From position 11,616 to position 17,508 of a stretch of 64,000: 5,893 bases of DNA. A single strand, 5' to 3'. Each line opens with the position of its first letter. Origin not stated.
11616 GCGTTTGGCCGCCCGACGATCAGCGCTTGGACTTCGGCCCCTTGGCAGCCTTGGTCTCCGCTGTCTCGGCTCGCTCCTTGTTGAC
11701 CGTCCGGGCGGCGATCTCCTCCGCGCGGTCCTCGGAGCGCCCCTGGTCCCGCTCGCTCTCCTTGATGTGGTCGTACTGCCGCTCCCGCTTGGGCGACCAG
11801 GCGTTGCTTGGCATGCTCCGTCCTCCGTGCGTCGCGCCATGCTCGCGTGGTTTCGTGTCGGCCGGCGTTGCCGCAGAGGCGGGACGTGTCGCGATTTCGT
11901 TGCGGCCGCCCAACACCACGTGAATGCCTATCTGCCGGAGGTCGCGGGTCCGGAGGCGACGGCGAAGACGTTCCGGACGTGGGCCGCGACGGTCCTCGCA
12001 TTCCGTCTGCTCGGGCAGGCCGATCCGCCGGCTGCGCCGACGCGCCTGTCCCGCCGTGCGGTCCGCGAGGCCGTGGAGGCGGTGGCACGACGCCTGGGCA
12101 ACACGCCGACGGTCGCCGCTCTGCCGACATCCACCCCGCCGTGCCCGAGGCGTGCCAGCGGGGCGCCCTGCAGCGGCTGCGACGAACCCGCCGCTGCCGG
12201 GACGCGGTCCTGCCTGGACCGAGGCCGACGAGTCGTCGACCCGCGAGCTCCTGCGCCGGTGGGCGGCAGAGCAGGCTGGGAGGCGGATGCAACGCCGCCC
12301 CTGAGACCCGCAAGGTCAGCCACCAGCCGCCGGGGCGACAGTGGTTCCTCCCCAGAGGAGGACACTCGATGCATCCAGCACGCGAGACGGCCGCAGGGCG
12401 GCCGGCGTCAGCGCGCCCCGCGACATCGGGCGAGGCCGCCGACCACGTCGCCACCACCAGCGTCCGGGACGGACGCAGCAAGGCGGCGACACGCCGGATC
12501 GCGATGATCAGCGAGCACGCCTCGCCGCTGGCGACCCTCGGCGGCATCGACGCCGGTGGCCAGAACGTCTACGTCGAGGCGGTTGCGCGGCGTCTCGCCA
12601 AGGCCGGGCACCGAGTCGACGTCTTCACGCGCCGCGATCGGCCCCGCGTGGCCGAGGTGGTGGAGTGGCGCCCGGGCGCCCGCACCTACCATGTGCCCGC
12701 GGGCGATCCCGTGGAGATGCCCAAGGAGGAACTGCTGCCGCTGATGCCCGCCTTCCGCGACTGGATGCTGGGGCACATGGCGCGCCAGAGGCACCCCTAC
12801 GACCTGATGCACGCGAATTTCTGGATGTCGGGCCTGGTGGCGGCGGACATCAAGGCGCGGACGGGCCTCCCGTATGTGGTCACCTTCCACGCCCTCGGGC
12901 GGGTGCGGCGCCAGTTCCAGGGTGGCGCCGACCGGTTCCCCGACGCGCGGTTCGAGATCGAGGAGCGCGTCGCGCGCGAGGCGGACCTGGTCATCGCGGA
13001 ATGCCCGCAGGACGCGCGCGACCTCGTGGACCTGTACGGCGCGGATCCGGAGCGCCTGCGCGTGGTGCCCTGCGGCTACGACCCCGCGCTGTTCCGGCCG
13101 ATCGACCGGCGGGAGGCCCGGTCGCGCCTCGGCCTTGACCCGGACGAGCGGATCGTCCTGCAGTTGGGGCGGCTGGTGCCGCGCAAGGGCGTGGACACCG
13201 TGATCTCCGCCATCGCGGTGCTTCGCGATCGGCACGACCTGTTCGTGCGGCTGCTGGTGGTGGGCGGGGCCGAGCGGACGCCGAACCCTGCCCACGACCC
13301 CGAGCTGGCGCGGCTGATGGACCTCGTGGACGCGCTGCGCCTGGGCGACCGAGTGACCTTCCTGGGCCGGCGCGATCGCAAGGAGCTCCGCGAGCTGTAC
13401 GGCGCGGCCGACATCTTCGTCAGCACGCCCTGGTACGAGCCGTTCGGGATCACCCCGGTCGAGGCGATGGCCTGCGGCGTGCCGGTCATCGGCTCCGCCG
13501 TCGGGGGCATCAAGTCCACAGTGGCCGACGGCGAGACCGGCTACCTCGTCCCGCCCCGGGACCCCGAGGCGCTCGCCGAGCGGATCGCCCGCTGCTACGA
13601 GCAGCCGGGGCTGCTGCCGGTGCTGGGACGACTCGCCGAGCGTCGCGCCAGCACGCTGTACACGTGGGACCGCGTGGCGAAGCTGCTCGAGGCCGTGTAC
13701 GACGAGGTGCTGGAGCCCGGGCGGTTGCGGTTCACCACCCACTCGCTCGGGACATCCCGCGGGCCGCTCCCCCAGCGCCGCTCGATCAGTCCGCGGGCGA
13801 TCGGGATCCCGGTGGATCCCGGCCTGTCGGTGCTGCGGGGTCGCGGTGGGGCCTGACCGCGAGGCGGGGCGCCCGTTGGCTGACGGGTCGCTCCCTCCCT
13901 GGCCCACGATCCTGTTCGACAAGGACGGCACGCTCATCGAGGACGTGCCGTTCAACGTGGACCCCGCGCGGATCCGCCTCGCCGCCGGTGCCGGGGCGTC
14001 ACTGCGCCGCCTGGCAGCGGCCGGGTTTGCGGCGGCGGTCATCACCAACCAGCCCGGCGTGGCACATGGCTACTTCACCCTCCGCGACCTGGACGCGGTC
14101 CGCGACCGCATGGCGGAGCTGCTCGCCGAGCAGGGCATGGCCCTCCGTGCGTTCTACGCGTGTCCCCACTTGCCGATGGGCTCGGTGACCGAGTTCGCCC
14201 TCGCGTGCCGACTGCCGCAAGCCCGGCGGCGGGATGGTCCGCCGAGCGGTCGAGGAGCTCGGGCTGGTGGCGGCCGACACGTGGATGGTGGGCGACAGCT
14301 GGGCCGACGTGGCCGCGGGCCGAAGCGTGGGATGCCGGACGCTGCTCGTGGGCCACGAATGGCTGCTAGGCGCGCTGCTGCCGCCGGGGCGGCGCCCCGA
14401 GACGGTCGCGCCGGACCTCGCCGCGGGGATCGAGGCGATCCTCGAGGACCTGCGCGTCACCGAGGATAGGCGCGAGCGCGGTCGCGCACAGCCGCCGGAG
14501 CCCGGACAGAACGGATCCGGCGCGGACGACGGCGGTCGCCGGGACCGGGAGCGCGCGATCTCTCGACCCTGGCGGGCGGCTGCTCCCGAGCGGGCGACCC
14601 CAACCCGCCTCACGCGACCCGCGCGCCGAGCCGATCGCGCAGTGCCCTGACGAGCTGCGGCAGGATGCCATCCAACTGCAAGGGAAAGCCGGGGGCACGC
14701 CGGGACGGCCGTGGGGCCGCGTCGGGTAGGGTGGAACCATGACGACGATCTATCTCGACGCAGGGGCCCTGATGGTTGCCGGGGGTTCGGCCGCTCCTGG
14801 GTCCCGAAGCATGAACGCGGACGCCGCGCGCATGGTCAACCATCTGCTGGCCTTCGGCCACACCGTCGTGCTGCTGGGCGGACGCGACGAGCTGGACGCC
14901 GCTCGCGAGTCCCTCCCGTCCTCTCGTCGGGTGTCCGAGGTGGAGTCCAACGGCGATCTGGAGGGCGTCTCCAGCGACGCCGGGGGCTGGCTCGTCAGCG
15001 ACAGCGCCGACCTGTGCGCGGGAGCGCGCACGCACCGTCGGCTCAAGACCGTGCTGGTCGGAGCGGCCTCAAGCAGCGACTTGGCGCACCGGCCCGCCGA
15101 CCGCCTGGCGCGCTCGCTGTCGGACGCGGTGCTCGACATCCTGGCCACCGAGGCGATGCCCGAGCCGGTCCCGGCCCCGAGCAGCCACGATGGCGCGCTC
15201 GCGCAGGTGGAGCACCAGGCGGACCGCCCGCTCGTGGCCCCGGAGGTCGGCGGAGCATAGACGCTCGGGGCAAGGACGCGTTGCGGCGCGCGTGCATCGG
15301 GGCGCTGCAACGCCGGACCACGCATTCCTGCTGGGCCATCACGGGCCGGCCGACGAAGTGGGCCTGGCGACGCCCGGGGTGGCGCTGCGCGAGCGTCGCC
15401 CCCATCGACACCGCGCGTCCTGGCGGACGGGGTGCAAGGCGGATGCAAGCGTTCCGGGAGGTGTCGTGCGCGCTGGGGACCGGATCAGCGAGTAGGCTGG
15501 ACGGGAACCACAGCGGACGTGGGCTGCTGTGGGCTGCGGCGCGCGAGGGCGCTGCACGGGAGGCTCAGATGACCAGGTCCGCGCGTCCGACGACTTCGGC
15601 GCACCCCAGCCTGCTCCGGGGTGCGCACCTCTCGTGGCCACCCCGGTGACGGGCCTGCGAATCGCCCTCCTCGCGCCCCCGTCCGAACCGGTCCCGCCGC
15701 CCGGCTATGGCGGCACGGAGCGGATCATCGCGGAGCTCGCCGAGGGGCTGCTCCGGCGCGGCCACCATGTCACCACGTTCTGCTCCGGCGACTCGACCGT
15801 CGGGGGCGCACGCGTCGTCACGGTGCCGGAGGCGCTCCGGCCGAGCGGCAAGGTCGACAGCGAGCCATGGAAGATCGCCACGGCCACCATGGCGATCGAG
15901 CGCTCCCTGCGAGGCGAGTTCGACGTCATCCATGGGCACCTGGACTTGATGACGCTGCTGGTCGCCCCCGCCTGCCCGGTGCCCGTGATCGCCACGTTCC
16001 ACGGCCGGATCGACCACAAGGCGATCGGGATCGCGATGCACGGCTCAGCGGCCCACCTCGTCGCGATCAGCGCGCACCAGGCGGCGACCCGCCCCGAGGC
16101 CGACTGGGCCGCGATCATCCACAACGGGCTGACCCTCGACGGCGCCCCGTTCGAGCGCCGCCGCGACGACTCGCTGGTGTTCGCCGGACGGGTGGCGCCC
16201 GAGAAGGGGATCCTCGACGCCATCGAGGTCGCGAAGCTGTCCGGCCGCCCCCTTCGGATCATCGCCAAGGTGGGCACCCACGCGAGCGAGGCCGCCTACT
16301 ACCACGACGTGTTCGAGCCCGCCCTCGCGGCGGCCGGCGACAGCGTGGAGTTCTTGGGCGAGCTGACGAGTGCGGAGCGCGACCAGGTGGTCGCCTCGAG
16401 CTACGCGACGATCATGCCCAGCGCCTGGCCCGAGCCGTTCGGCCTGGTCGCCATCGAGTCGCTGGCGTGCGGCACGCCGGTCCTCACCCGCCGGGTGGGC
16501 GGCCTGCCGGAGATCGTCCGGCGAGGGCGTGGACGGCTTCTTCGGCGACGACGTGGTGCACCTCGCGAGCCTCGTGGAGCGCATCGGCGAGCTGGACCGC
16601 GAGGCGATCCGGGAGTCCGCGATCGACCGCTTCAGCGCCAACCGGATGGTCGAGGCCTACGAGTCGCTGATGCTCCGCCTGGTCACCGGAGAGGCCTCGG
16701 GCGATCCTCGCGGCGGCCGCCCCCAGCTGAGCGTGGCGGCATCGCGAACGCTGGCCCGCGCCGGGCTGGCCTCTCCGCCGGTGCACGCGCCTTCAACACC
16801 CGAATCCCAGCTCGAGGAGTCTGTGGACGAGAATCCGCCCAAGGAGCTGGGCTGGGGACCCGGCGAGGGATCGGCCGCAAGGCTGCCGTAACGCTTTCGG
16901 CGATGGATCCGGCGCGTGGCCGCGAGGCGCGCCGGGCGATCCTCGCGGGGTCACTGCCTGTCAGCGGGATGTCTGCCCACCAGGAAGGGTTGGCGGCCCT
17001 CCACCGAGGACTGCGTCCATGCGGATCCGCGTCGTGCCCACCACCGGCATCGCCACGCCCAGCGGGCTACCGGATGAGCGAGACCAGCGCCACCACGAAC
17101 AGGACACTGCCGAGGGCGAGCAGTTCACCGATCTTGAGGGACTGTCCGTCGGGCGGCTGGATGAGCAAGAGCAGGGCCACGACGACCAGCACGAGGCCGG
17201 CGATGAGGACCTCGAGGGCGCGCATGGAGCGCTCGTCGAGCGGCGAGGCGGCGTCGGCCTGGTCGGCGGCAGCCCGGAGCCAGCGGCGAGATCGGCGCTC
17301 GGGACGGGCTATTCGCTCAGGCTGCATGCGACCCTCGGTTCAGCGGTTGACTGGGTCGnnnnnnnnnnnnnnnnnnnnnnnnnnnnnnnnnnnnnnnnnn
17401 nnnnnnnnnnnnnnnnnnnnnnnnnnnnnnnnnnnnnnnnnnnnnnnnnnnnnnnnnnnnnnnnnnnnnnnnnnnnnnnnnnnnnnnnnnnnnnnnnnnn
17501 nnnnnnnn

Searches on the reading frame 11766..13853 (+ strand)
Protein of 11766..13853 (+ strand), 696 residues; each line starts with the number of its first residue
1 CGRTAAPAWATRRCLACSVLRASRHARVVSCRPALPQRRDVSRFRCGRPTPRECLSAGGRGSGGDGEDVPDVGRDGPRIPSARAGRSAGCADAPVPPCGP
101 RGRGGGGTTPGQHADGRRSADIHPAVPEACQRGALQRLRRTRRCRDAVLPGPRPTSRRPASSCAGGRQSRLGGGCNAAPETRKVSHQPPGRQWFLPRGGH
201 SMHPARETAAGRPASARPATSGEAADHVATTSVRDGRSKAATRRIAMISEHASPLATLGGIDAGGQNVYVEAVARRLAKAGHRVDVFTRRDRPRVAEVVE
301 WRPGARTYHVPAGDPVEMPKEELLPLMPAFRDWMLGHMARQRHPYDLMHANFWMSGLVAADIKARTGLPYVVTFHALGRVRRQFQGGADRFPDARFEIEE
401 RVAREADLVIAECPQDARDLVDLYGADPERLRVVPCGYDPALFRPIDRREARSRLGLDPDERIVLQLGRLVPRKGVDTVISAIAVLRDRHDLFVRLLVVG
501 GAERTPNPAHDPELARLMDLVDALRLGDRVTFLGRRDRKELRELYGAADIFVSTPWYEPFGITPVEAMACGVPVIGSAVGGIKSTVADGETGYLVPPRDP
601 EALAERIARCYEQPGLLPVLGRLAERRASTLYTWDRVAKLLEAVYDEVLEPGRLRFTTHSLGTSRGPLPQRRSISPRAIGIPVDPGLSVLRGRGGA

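Call 23: search_protein_families(library=pfam, proteins=[window:11766-13853:+], max_evalue=0.001)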
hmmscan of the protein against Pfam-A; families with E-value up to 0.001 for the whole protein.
window:11766-13853:+ (696 aa): 7 families
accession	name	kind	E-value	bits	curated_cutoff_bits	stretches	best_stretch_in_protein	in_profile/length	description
PF00534.26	Glycos_transf_1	-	8.6e-44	149.5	26.4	1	447-616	1-161/172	Glycosyl transferases group 1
PF13692.12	Glyco_trans_1_4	-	2.8e-35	122.1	27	1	462-612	2-141/142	Glycosyl transferases group 1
PF13439.12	Glyco_transf_4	-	1.3e-31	110.4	28.5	1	264-441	2-169/170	Glycosyltransferase Family 4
PF13579.12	Glyco_trans_4_4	-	6e-30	105.1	29.7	1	264-437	1-158/158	Glycosyl transferase 4-like domain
PF20706.3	GT4-conflict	-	4.9e-15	55.8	26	1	355-611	92-355/385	Family 4 Glycosyltransferase in conflict systems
PF13524.12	Glyco_trans_1_2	-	5e-07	30.2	25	1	529-641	28-142/144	Glycosyl transferase-like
PF08323.17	Glyco_transf_5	-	0.00015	22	22.7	0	337-379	120-170/239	Starch synthase catalytic domain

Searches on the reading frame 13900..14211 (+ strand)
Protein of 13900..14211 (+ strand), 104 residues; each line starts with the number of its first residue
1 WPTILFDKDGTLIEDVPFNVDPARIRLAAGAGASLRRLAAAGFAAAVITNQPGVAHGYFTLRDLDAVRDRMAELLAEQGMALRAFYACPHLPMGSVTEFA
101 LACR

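Call 47: search_protein_families(library=pfam, proteins=[window:13900-14211:+], max_evalue=1)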
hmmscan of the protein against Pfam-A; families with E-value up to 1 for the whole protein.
window:13900-14211:+ (104 aa): 3 families
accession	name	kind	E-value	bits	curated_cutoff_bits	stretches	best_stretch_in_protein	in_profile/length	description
PF08645.17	PNK3P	-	0.00054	20.2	22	1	4-88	3-89/161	Polynucleotide kinase 3 phosphatase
PF00702.32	Hydrolase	-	0.0049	17.7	26.4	1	3-74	3-65/191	haloacid dehalogenase-like hydrolase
PF13344.12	Hydrolase_6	-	0.022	15.2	27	1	4-54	1-42/101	Haloacid dehalogenase-like hydrolase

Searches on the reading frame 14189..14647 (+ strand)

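Call 23: search_protein_families(library=pfam, proteins=[window:14189-14647:+], max_evalue=0.001)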
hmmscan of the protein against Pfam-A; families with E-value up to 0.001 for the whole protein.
window:14189-14647:+ (153 aa): 3 families
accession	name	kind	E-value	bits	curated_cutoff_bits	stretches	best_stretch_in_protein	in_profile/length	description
PF13242.12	Hydrolase_like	-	1.6e-14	54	22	1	9-78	2-73/75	HAD-hyrolase-like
PF00702.32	Hydrolase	-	5.2e-06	27.4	26.4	1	9-48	152-191/191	haloacid dehalogenase-like hydrolase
PF13419.12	HAD_2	-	6.5e-06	26.8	23.8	1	10-54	134-178/178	Haloacid dehalogenase-like hydrolase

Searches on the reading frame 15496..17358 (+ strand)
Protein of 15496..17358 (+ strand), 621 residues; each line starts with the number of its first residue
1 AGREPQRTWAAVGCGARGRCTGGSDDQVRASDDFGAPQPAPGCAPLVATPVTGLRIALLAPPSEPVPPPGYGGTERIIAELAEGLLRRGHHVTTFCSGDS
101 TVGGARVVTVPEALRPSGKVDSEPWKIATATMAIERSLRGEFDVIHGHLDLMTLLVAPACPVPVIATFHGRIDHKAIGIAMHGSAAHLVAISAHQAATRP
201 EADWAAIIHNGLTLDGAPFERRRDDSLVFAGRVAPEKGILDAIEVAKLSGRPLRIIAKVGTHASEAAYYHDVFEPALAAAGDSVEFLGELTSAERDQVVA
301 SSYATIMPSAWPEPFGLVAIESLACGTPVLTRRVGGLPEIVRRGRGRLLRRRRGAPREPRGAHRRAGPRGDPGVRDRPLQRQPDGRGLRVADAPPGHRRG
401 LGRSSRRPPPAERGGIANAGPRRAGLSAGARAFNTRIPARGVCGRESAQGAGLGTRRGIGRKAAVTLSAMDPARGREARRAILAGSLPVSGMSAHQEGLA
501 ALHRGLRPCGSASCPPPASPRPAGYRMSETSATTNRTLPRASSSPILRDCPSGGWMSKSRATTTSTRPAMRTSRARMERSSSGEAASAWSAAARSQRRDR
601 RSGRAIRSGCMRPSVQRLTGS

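Call 24: search_protein_families(library=pfam, proteins=[window:15496-17358:+], max_evalue=0.001)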
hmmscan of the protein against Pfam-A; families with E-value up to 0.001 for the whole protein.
window:15496-17358:+ (621 aa): 4 families
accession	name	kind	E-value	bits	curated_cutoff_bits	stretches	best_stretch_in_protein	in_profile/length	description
PF00534.26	Glycos_transf_1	-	5.7e-17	62.2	26.4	1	224-345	15-135/172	Glycosyl transferases group 1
PF13439.12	Glyco_transf_4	-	9.1e-16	58.8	28.5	1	71-197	1-146/170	Glycosyltransferase Family 4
PF13692.12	Glyco_trans_1_4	-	1.8e-14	54.6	27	1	226-349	3-123/142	Glycosyl transferases group 1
PF20706.3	GT4-conflict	-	3.8e-06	26.6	26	1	293-348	273-327/385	Family 4 Glycosyltransferase in conflict systems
